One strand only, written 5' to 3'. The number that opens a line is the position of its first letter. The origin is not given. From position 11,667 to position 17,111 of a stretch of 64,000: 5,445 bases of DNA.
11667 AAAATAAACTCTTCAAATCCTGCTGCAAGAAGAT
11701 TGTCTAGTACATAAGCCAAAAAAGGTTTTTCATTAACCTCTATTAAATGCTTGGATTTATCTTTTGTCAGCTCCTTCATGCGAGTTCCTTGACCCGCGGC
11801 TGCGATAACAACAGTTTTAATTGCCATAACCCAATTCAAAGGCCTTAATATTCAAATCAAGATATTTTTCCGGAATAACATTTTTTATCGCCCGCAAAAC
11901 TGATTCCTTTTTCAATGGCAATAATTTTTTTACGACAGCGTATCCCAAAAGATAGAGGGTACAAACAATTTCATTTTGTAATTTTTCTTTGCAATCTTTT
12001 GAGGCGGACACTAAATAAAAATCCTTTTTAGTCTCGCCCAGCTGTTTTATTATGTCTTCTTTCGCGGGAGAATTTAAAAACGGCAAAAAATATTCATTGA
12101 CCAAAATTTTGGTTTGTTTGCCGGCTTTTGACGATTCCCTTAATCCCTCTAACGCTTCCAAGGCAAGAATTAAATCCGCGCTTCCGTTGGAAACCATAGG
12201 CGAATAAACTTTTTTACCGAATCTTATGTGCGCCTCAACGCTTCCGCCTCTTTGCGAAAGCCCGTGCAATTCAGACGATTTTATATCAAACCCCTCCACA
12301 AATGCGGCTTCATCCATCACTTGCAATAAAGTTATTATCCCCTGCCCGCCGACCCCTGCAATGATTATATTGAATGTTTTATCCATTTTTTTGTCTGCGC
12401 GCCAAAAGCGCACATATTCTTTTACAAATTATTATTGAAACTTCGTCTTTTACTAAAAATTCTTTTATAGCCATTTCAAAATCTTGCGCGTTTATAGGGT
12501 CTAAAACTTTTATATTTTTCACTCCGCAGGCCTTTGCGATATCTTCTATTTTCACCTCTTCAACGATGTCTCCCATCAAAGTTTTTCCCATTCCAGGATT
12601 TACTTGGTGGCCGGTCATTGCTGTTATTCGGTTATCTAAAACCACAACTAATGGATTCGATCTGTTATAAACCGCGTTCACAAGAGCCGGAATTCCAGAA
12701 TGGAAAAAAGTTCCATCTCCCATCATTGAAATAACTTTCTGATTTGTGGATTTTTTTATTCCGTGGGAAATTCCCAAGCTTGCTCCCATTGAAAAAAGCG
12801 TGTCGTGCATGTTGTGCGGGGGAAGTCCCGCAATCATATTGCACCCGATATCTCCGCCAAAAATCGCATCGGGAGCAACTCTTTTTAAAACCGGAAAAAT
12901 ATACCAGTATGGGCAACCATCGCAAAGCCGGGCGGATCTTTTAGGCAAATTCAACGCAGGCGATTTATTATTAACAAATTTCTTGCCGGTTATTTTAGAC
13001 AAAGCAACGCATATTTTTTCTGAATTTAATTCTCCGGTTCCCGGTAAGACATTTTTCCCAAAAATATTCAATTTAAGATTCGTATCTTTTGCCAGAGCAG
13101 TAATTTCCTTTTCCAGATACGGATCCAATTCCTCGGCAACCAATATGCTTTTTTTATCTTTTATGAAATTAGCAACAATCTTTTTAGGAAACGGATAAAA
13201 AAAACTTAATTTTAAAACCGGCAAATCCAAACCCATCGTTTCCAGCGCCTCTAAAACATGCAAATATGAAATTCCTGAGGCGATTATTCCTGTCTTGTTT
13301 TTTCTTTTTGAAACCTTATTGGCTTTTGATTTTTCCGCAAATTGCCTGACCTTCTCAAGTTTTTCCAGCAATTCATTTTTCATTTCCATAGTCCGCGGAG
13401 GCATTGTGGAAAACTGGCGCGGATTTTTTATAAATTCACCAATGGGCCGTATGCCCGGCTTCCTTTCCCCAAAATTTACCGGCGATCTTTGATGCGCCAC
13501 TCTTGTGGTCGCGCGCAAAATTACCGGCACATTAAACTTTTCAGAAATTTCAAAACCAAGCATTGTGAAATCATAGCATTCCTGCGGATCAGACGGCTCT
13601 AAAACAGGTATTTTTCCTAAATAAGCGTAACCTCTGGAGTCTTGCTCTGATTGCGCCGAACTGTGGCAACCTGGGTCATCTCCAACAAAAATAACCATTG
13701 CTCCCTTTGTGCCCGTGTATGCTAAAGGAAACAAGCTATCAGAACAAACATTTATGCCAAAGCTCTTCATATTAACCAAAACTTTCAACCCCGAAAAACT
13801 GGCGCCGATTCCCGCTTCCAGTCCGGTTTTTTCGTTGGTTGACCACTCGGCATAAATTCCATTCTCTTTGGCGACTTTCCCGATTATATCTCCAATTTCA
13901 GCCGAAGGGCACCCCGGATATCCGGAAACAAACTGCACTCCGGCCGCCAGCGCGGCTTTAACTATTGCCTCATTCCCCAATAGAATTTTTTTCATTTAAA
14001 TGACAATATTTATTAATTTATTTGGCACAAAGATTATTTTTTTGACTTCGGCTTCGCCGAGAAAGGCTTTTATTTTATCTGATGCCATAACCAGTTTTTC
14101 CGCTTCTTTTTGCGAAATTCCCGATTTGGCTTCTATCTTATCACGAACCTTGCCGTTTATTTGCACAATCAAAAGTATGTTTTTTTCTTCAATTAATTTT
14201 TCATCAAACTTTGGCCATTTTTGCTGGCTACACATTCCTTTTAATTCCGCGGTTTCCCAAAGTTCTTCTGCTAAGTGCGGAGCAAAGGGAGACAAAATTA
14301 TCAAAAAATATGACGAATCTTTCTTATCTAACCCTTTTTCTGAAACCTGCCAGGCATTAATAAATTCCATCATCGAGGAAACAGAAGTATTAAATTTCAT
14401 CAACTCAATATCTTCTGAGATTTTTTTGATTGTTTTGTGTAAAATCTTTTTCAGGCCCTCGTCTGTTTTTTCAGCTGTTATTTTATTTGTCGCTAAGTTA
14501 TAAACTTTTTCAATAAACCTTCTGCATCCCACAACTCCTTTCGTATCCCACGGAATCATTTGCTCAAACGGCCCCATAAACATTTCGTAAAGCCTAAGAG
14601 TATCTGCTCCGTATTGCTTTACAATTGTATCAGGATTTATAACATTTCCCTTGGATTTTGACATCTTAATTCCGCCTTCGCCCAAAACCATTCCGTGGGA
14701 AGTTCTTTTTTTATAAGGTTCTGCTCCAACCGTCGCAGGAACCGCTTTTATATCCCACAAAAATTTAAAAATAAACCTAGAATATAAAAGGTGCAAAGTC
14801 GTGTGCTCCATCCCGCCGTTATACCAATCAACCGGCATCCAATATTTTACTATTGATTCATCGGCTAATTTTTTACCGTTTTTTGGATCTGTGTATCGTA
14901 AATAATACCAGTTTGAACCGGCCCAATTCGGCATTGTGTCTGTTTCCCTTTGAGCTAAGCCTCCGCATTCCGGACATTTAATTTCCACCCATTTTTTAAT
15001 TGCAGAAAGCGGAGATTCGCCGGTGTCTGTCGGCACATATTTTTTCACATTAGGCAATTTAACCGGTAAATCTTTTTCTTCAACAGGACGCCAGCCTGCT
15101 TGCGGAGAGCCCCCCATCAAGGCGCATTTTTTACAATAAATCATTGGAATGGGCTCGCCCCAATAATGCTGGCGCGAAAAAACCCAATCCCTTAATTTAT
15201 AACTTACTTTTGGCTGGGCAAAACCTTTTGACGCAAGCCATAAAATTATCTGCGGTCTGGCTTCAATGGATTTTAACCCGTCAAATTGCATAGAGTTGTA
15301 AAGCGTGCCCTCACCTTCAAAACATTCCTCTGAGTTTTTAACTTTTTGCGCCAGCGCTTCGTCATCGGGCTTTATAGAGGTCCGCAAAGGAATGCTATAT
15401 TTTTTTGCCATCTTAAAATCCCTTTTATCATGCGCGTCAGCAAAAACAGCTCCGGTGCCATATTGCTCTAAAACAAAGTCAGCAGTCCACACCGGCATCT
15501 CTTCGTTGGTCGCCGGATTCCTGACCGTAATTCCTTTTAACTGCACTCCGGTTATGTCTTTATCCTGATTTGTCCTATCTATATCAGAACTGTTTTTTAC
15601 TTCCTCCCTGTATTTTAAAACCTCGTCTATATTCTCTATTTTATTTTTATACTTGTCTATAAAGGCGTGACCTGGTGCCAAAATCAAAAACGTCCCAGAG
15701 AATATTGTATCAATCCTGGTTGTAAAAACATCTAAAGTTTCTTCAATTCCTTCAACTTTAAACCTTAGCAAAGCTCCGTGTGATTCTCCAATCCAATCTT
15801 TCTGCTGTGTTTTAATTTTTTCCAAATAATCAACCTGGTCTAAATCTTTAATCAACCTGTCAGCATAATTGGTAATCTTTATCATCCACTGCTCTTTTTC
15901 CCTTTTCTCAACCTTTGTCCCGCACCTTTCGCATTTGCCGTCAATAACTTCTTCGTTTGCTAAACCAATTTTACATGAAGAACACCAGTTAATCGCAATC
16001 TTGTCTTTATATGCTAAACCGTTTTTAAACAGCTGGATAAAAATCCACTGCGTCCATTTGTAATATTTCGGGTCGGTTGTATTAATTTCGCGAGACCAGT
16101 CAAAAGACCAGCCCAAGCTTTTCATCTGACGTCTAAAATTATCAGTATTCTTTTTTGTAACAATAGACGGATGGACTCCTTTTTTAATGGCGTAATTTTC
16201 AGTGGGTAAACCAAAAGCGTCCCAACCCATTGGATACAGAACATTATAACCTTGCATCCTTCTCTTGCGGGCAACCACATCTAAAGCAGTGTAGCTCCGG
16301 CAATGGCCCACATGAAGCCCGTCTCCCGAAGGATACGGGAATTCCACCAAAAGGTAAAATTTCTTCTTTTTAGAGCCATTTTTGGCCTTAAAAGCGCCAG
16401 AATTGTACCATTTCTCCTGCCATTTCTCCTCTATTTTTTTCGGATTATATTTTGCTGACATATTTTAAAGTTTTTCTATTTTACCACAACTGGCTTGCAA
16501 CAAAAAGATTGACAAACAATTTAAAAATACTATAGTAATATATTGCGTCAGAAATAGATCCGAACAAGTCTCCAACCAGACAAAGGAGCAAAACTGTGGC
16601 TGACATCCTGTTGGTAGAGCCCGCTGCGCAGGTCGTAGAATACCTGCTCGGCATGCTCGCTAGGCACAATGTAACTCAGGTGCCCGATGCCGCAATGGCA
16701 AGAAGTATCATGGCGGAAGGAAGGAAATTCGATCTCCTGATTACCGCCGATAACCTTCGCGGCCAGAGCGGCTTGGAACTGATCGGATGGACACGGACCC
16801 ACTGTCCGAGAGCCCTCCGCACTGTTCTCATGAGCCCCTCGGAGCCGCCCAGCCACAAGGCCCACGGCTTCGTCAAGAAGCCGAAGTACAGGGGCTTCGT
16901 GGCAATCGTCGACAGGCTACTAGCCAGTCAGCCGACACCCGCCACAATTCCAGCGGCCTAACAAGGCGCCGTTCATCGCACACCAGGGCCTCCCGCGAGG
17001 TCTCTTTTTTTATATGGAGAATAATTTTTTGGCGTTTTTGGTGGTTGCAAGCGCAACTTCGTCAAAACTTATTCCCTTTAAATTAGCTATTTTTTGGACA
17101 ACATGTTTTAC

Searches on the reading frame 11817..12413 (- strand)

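Call 49: search_protein_families(library=pfam, proteins=[window:11817-12413:-], max_evalue=0.01)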
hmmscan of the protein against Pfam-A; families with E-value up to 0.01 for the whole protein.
window:11817-12413:- (198 aa): 1 family
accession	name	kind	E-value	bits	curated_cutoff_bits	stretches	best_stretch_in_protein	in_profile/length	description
PF01558.24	POR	-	2.7e-27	96.5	27.4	1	22-196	1-172/173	Pyruvate ferredoxin/flavodoxin oxidoreductase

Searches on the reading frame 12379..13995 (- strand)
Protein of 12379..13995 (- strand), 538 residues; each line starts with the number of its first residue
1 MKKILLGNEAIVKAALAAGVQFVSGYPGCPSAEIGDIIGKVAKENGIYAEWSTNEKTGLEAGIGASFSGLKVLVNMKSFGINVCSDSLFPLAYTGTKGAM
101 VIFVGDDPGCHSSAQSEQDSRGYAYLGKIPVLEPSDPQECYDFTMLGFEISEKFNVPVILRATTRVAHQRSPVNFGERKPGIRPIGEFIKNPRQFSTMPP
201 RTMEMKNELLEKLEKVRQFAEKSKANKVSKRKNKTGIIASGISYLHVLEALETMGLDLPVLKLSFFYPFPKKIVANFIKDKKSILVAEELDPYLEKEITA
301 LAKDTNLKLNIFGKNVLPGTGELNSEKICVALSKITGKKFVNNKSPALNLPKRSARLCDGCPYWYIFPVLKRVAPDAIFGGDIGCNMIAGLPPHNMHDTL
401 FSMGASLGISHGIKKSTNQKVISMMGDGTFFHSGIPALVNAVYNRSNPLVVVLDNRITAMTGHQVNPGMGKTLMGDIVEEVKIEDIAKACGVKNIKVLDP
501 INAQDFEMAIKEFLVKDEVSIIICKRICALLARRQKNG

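Call 49: search_protein_families(library=pfam, proteins=[window:12379-13995:-], max_evalue=0.01)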
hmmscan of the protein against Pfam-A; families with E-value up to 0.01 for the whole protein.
window:12379-13995:- (538 aa): 4 families
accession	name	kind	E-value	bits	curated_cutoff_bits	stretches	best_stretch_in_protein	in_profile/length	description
PF02775.26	TPP_enzyme_C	-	8.1e-24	84.6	21.9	1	382-523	1-150/151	Thiamine pyrophosphate enzyme, C-terminal TPP binding domain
PF01855.24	POR_N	-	3.3e-14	53.6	27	1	14-179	2-171/231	Pyruvate flavodoxin/ferredoxin oxidoreductase, thiamine diP-bdg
PF17147.9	PFOR_II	-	0.00024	21.9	27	1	246-298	17-74/102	Pyruvate:ferredoxin oxidoreductase core domain II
PF02780.25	Transketolase_C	-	0.0084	16.5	25.9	0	225-289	3-69/124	Transketolase, C-terminal domain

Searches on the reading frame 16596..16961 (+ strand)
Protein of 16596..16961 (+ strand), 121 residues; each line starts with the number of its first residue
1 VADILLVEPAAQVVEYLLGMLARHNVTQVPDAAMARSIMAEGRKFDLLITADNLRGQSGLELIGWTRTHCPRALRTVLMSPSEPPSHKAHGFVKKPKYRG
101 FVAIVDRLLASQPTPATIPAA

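Call 49: search_protein_families(library=pfam, proteins=[window:16596-16961:+], max_evalue=0.01)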
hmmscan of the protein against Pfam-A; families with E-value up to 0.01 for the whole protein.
window:16596-16961:+ (121 aa): 0 families

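Call 109: search_protein_families(library=ncbifam, proteins=[window:16596-16961:+], max_evalue=0.01)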
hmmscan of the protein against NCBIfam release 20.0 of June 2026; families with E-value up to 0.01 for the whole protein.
window:16596-16961:+ (121 aa): 1 family
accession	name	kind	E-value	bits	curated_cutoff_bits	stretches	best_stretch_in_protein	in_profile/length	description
NF052573.1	HisKinEspAMyxo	equivalog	0.0087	14.1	1400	1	2-80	633-713/755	serine histidine kinase EspA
